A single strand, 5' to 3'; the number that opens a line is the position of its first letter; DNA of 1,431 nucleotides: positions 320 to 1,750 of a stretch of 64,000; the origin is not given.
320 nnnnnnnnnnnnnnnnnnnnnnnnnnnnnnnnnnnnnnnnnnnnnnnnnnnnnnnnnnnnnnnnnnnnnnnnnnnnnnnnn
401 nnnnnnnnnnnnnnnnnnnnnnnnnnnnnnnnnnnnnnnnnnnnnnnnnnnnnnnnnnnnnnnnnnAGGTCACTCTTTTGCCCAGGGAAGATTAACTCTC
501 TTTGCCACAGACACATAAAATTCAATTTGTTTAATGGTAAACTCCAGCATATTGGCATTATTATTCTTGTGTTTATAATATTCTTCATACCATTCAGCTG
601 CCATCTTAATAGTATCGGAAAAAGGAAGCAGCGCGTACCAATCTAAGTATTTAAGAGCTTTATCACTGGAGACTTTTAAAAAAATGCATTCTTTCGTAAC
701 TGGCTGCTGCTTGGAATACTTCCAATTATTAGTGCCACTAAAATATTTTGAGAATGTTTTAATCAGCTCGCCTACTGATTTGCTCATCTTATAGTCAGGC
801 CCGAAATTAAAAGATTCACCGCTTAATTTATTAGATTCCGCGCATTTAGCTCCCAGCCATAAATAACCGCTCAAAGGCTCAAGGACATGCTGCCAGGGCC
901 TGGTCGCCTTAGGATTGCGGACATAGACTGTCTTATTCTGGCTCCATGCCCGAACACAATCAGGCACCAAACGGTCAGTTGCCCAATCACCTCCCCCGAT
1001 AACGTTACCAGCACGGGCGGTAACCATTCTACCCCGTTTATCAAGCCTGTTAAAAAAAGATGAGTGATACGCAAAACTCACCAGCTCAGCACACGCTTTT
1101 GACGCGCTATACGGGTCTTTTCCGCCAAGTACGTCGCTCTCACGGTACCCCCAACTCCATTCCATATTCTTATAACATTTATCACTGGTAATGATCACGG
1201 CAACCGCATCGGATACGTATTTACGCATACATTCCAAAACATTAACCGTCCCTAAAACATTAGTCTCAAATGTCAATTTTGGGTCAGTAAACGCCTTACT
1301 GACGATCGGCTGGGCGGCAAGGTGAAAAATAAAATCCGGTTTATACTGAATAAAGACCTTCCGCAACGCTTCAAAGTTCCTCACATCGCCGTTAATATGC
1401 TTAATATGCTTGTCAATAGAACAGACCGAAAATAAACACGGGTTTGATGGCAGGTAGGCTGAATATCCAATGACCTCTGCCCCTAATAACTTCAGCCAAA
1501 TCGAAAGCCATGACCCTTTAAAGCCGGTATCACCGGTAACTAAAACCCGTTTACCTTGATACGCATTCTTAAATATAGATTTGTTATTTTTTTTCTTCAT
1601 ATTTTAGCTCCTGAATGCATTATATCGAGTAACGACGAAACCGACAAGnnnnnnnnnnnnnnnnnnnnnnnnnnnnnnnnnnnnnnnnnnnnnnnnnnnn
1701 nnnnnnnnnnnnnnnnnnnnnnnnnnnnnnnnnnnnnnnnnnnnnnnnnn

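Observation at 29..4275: Left-edge CDP-sugar sub-block: RfbG + DegT aminotransferase + cupin + second B12-radical SAM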

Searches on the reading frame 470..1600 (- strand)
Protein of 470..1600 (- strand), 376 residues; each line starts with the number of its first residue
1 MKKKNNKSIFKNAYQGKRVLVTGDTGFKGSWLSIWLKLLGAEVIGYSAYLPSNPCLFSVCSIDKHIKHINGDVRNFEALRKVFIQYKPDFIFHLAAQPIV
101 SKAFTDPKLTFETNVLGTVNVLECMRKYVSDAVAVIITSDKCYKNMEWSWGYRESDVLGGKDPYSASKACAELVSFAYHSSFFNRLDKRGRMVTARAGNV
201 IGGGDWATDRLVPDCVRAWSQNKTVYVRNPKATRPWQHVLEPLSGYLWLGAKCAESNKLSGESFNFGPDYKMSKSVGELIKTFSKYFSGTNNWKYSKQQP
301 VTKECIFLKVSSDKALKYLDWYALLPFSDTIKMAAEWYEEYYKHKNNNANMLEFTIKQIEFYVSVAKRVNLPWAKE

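Call 5: search_protein_families(library=pfam, proteins=[window:470-1600:-], max_evalue=0.001)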
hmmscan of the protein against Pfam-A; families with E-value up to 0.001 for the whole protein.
window:470-1600:- (376 aa): 4 families
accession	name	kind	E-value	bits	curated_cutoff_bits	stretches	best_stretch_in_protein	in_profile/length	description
PF16363.11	GDP_Man_Dehyd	-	5.8e-31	108.6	27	1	20-332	1-330/332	GDP-mannose 4,6 dehydratase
PF01370.27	Epimerase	-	3.5e-27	95.8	20.9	1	19-265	1-238/240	NAD dependent epimerase/dehydratase family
PF02719.21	Polysacc_synt_2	-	3.3e-12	46.6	20.2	1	63-234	53-201/293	Polysaccharide biosynthesis protein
PF04321.23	RmlD_sub_bind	-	1.4e-05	24.8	27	1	18-172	2-133/287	RmlD substrate binding domain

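Call 6: search_protein_families(library=ncbifam, proteins=[window:470-1600:-], max_evalue=0.001)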
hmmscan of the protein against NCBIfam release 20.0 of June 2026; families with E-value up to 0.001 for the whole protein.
window:470-1600:- (376 aa): 17 families
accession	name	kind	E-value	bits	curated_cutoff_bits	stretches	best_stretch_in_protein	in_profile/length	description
TIGR02622.1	CDP_4_6_dhtase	equivalog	2.7e-134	447.7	278.45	1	14-362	2-351/352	CDP-glucose 4,6-dehydratase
TIGR01181.1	dTDP_gluc_dehyt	equivalog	3e-25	89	365.1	1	18-341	1-314/321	dTDP-glucose 4,6-dehydratase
TIGR04180.1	EDH_00030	hypoth_equivalog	5.7e-21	74.9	475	1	19-321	1-292/297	NAD-dependent 4,6-dehydratase LegB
TIGR01179.1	galE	equivalog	3.7e-19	68.7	262.3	1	18-180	1-161/332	UDP-glucose 4-epimerase GalE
NF007582.0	PRK10217.1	equivalog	4.6e-12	45.7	698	1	17-178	2-174/355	dTDP-glucose 4,6-dehydratase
NF007490.0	PRK10084.1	subfamily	5.2e-12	45.4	649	1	18-131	2-117/361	dTDP-glucose 4,6-dehydratase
NF007956.0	PRK10675.1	subfamily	3.8e-10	39.4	394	1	18-172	2-157/338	UDP-glucose 4-epimerase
TIGR01472.1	gmd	equivalog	1.1e-09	38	415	1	19-241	3-230/342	GDP-mannose 4,6-dehydratase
NF043036.1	ErythonDh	equivalog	2.5e-09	36.8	325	1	18-178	2-163/321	D-erythronate dehydrogenase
TIGR01214.1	rmlD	equivalog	1.8e-07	30.6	224.05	1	18-175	1-135/285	dTDP-4-dehydrorhamnose reductase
NF041015.1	UDPsulfquin_syn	equivalog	4.5e-07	29.2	575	1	62-132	64-137/384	UDP-sulfoquinovose synthase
NF011728.1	PRK15181.1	equivalog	8.6e-07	28.3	760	1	15-202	14-204/348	Vi polysaccharide biosynthesis UDP-N-acetylglucosaminuronic acid C-4 epimerase TviC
NF042422.1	oxyalk_red_OleD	equivalog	1.3e-06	28.1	580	1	18-193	2-168/329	2-alkyl-3-oxoalkanoate reductase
NF042423.1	oxyalk_red_Shew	equivalog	6.8e-06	25.4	580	1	15-133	7-113/331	2-alkyl-3-oxoalkanoate reductase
TIGR03589.1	PseB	equivalog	1.7e-05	24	407.75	1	15-142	3-128/324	UDP-N-acetylglucosamine 4,6-dehydratase (inverting)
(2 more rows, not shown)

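Call 7: find_encoding_contigs(protein=window:470-1600:-, flank=10000, max_places=6)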
Protein window:470-1600:- (376 aa): 2 contigs read that carry it; 2 places shown.
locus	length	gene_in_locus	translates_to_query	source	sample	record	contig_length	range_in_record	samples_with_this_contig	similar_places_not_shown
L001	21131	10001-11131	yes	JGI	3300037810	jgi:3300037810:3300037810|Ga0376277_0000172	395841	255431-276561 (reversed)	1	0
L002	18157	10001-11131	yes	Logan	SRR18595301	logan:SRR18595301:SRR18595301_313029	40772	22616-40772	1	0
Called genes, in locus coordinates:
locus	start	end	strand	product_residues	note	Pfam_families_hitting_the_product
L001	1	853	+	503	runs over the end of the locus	PF01554:MatE, PF01943:Polysacc_synt, PF13440:Polysacc_synt_3, PF01554:MatE (weak)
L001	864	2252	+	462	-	PF02310:B12-binding, PF04055:Radical_SAM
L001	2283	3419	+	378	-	-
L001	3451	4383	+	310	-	PF01209:Ubie_methyltran, PF10294:Methyltransf_16 (weak), PF13489:Methyltransf_23, PF08241:Methyltransf_11, PF08242:Methyltransf_12, PF13649:Methyltransf_25, PF13847:Methyltransf_31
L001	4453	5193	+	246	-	-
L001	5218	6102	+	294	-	PF05575:V_cholerae_RfbT (weak), PF05050:Methyltransf_21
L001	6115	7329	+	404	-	PF13439:Glyco_transf_4, PF00534:Glycos_transf_1, PF13692:Glyco_trans_1_4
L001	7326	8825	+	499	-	PF02310:B12-binding, PF04055:Radical_SAM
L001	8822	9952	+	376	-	PF00155:Aminotran_1_2, PF01041:DegT_DnrJ_EryC1, PF01212:Beta_elim_lyase (faint), PF00266:Aminotran_5 (weak)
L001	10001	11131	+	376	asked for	PF01370:Epimerase, PF04321:RmlD_sub_bind (weak), PF16363:GDP_Man_Dehyd, PF02719:Polysacc_synt_2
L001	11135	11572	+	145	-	-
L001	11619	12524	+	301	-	PF00535:Glycos_transf_2, PF10111:Glyco_tranf_2_2 (weak)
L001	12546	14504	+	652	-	PF13522:GATase_6, PF13537:GATase_7, PF00733:Asn_synthase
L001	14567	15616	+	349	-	PF13439:Glyco_transf_4, PF13477:Glyco_trans_4_2, PF13579:Glyco_trans_4_4 (weak), PF00534:Glycos_transf_1, PF13692:Glyco_trans_1_4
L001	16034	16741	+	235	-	PF00953:Glycos_transf_4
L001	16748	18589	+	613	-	PF13727:CoA_binding_3, PF01073:3Beta_HSD, PF01370:Epimerase, PF02719:Polysacc_synt_2, PF04321:RmlD_sub_bind, PF16363:GDP_Man_Dehyd, PF07993:NAD_binding_4 (faint)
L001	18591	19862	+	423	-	PF04932:Wzy_C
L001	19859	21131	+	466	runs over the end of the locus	PF02310:B12-binding, PF04055:Radical_SAM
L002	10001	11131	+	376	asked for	PF01370:Epimerase, PF04321:RmlD_sub_bind (weak), PF16363:GDP_Man_Dehyd, PF02719:Polysacc_synt_2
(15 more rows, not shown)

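Call 25: search_protein_families(library=ncbifam, proteins=[L001:11577-12524:+, L001:12546-14504:+, L001:14567-15616:+, L001:15737-16741:+, L001:16748-18589:+, L001:18591-19862:+], max_evalue=1e-10)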
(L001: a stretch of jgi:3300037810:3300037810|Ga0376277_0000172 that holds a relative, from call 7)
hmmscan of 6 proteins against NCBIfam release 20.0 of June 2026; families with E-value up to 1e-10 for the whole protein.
L001:11577-12524:+ (315 aa): 6 families
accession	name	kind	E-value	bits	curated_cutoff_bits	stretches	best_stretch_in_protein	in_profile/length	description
NF047683.1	TeichurnBiosyTuaG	equivalog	1.9e-27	96.5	400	1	7-217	4-211/252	teichuronic acid biosynthesis protein TuaG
NF053739.1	GlytfEpsEBac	equivalog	3.9e-21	75.2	450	1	9-206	1-199/265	glycosyltransferase EpsE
NF007482.0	PRK10073.1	equivalog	5.1e-17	61.9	423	1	7-110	4-109/334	glycosyltransferase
NF050050.1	ProtGlycPglI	equivalog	4.5e-15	55.8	500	1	9-218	2-209/306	GalNAc(5)-diNAcBac-PP-undecaprenol beta-1,3-glucosyltransferase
NF007453.0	PRK10018.1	equivalog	3.2e-14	53.2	382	1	6-125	3-125/280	colanic acid biosynthesis glycosyltransferase WcaA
TIGR04017.1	WcaA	equivalog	1e-13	51.5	495.75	1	6-125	2-124/279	colanic acid biosynthesis glycosyltransferase WcaA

L001:12546-14504:+ (652 aa): 8 families
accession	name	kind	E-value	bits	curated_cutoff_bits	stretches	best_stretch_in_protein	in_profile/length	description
TIGR03108.1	eps_aminotran_1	hypoth_equivalog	2.1e-164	548.7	816.9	1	1-647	1-624/628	XrtA/PEP-CTERM system amidotransferase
TIGR01536.1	asn_synth_AEB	equivalog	2.3e-149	498.7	267.1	1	2-584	1-517/517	asparagine synthase (glutamine-hydrolyzing)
TIGR03104.1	trio_amidotrans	equivalog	2.1e-117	392.8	570.1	2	1-393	1-384/589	N-acetylglutaminylglutamine amidotransferase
NF006949.0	PRK09431.1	equivalog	2.8e-86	290.2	499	3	1-172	1-166/554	asparagine synthase B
NF033535.1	lass_lactam_cya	exception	8.6e-63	212.9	525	1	1-388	1-378/668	lasso peptide isopeptide bond-forming cyclase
NF033561.1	macrolact_Ik_Al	subfamily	1.5e-16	60.1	300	1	117-387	70-332/561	albusnodin/ikarugamycin family macrolactam cyclase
TIGR01134.1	purF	equivalog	1.6e-12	47.6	350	1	48-178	66-206/432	amidophosphoribosyltransferase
NF001484.0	PRK00331.1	subfamily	5.9e-11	41.5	381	1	48-176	67-203/601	isomerizing glutamine--fructose-6-phosphate transaminase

L001:14567-15616:+ (349 aa): 9 families
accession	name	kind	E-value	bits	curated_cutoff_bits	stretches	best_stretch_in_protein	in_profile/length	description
TIGR03088.1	stp2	hypoth_equivalog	5.1e-29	101.5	409.05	1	9-344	34-367/374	TIGR03088 family PEP-CTERM/XrtA system glycosyltransferase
NF041876.1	EPS_EpsE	equivalog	6.4e-27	94.8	400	1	140-338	183-384/389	exopolysaccharide biosynthesis GT4 family glycosyltransferase EpsE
TIGR03999.1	thiol_BshA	equivalog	2.7e-16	59.5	273.7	1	186-343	214-366/375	N-acetyl-alpha-D-glucosaminyl L-malate synthase BshA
NF047684.1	TeichurnBiosyTuaC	equivalog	6.9e-15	54.9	550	1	170-316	218-356/391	teichuronic acid biosynthesis protein TuaC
TIGR04005.1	wcaL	equivalog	3.1e-14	52.7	537.6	1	165-341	216-397/406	colanic acid biosynthesis glycosyltransferase WcaL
TIGR03087.1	stp1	hypoth_equivalog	6e-13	48.7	316.65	1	120-337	174-384/397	TIGR03087 family PEP-CTERM/XrtA system glycosyltransferase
NF038229.1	Glyco4_Geo_Pelo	equivalog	1.2e-12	47.5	400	1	184-344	174-330/338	GPMC system family 4 glycosyltransferase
TIGR02149.1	glgA_Coryne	subfamily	3.5e-12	46.2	302.4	1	173-340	206-380/391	glycogen synthase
NF038011.1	PelF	equivalog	1.3e-11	44.2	100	1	151-343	288-485/489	GT4 family glycosyltransferase PelF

L001:15737-16741:+ (334 aa): 3 families
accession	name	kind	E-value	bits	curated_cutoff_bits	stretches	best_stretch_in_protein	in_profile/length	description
TIGR00445.1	mraY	equivalog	2.1e-16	60.3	192.05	1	36-253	24-275/321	phospho-N-acetylmuramoyl-pentapeptide-transferase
NF053644.1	MraY_archaea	equivalog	6.1e-12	45.5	450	0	99-229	155-281/340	pseudomurein biosynthesis MraY family phospho-N-acetylmuramoyl-pentapeptide-transferase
TIGR02380.1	ECA_wecA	exception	2.8e-11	43.2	326.05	1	15-276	8-287/346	UDP-N-acetylglucosamine--undecaprenyl-phosphate N-acetylglucosaminephosphotransferase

L001:16748-18589:+ (613 aa): 11 families
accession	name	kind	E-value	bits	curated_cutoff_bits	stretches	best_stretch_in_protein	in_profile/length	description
TIGR03589.1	PseB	equivalog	9.2e-61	205.6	407.75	1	282-569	2-283/324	UDP-N-acetylglucosamine 4,6-dehydratase (inverting)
TIGR04130.1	FnlA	equivalog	1.9e-48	165.1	730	1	282-583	2-299/337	UDP-N-acetylglucosamine 4,6-dehydratase/5-epimerase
TIGR03025.1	EPS_sugtrans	subfamily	1.6e-25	90.2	295.55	1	19-256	2-235/445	exopolysaccharide biosynthesis polyprenyl glycosylphosphotransferase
TIGR03023.1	WcaJ_sugtrans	equivalog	2.7e-25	89.6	410.75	1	19-249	2-233/453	undecaprenyl-phosphate glucose phosphotransferase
TIGR01179.1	galE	equivalog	4.8e-20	71.7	262.3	1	286-454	1-180/332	UDP-glucose 4-epimerase GalE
TIGR01181.1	dTDP_gluc_dehyt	equivalog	7.8e-16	58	365.1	1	286-542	1-278/321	dTDP-glucose 4,6-dehydratase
TIGR04180.1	EDH_00030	hypoth_equivalog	3.5e-13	49.3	475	1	287-413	1-124/297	NAD-dependent 4,6-dehydratase LegB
TIGR03022.1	WbaP_sugtrans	subfamily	4.8e-13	49.2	403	1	30-254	15-232/456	undecaprenyl-phosphate galactose phosphotransferase WbaP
TIGR02622.1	CDP_4_6_dhtase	equivalog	6.5e-13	48.5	278.45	1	283-415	3-134/352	CDP-glucose 4,6-dehydratase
NF007582.0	PRK10217.1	equivalog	4e-12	45.9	698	1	285-401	2-116/355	dTDP-glucose 4,6-dehydratase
NF007956.0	PRK10675.1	subfamily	7.5e-12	45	394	1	286-410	2-124/338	UDP-glucose 4-epimerase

L001:18591-19862:+ (423 aa): 1 family
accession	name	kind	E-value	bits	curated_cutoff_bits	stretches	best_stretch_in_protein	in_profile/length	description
TIGR00947.1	2A73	equivalog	3.2e-21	75.8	366.4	1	16-415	24-419/425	IctB family putative bicarbonate transporter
